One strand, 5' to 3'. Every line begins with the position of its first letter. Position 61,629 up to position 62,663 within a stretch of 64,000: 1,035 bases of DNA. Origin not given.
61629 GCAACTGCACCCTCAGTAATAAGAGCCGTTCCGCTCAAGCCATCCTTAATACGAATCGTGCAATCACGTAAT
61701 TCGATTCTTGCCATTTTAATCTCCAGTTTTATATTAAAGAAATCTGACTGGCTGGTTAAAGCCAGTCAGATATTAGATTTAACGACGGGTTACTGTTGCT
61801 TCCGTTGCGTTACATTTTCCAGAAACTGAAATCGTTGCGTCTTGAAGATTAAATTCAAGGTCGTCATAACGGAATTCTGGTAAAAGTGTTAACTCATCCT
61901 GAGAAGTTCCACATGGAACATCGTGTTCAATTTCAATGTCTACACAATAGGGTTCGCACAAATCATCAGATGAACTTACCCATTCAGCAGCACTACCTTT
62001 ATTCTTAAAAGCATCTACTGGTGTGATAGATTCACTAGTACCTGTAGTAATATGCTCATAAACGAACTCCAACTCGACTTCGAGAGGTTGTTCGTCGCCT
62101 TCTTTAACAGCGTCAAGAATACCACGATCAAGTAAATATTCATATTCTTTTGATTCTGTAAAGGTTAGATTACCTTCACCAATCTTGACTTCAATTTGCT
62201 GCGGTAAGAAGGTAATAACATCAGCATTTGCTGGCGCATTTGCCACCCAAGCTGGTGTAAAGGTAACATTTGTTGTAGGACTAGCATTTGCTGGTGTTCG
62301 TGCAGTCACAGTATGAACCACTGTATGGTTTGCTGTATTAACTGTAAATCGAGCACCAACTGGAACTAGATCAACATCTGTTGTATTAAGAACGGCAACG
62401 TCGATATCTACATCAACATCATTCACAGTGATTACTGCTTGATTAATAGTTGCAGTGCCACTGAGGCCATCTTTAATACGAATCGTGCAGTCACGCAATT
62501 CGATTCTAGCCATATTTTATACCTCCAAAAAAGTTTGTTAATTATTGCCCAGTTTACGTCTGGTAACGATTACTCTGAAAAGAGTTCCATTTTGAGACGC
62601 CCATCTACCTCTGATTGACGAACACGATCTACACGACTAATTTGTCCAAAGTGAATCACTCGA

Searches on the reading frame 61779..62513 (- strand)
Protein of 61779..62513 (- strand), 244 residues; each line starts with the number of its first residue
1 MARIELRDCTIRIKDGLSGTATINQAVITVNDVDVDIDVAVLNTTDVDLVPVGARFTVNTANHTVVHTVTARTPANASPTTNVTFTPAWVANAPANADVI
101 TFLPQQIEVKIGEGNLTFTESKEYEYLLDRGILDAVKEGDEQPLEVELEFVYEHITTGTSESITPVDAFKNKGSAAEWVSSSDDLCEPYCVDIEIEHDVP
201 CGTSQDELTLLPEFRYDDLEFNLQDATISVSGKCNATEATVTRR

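Call 49: search_protein_families(library=phrogs, proteins=[window:61779-62513:-], max_evalue=0.001)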
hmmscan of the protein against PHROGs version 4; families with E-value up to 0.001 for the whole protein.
window:61779-62513:- (244 aa): 1 family
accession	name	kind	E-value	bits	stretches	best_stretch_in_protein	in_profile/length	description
phrog_1302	-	tail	0.00038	21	1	21-114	85-177/201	distal tail protein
